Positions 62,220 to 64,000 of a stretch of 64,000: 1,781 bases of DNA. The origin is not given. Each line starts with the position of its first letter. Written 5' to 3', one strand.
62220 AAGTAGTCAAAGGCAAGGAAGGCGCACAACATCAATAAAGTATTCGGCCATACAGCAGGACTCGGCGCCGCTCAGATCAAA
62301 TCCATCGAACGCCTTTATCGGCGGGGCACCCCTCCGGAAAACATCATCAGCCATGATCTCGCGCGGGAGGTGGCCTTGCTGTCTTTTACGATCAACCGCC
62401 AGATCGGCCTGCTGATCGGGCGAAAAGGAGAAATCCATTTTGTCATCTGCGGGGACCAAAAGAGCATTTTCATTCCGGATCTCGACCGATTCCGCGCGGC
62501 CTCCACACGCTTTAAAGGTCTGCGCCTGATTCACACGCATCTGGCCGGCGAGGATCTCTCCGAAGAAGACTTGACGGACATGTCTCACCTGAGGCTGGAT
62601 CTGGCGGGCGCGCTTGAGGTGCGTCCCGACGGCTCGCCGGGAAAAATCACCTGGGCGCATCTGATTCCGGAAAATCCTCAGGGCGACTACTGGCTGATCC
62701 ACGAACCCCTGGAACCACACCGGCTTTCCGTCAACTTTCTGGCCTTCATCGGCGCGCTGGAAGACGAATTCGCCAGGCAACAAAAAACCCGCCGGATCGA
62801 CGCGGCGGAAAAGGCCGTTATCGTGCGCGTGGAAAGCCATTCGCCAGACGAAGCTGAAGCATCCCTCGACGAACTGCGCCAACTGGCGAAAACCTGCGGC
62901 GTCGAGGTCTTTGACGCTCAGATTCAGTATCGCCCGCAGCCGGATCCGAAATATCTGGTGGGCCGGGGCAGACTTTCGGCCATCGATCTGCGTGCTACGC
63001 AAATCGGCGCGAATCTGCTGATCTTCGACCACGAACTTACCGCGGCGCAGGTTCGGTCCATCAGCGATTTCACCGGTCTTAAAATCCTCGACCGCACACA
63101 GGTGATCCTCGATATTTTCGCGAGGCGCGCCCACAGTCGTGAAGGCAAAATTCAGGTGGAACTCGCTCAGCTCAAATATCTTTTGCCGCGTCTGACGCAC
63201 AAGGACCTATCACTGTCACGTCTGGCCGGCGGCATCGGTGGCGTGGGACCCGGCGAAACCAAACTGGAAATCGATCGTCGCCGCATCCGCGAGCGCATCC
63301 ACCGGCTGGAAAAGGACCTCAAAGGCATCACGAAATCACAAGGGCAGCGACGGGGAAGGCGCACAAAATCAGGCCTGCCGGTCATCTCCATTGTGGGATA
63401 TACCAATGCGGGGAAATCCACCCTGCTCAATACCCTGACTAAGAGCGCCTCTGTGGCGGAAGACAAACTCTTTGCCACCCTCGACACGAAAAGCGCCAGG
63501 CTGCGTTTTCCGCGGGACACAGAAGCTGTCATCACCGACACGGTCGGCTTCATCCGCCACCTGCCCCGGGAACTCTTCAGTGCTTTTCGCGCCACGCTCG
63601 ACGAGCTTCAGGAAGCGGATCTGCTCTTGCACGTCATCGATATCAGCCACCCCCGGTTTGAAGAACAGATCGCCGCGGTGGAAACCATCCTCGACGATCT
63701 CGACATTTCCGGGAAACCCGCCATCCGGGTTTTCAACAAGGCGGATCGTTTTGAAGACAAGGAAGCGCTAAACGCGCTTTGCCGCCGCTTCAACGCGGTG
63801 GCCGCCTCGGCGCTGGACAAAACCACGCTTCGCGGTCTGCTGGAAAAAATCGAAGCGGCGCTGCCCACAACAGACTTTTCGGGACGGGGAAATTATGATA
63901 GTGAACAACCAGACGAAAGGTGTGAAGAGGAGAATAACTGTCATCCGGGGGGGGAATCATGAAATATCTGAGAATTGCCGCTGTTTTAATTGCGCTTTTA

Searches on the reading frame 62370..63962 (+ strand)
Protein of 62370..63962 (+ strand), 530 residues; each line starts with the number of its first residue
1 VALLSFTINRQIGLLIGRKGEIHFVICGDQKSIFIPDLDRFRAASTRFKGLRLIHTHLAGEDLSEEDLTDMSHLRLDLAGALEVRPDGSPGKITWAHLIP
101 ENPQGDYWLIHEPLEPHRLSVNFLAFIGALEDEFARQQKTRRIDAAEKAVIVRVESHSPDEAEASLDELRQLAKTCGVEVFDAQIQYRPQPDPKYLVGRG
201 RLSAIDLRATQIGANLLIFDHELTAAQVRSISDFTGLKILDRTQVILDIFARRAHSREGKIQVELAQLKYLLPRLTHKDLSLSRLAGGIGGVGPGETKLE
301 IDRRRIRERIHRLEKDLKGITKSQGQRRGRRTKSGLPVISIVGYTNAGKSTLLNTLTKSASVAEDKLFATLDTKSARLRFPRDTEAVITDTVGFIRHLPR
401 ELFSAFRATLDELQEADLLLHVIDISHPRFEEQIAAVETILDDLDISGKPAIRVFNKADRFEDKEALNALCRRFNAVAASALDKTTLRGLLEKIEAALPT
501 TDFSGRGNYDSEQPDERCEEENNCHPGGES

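Call 9: search_protein_families(library=pfam, proteins=[window:62370-63962:+])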
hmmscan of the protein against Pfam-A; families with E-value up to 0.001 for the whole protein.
window:62370-63962:+ (530 aa): 6 families
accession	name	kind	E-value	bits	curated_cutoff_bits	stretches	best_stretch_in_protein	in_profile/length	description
PF16360.10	GTP-bdg_M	-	1e-28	100.1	29.5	1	253-331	1-79/79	GTP-binding GTPase Middle Region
PF13167.11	GTP-bdg_N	-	2.7e-27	95.6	25.4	1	163-251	1-89/89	GTP-binding GTPase N-terminal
PF01926.29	MMR_HSR1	-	3.2e-21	76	21.9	1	339-457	2-113/113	50S ribosome-binding GTPase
PF13191.12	AAA_16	-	0.00018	22.5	32.6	1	332-473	19-158/167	AAA ATPase domain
PF00005.33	ABC_tran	-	0.00061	20.8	25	0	338-429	13-80/137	ABC transporter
PF00009.33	GTP_EFTU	-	0.00096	19.2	26.5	0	338-366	5-33/188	Elongation factor Tu GTP binding domain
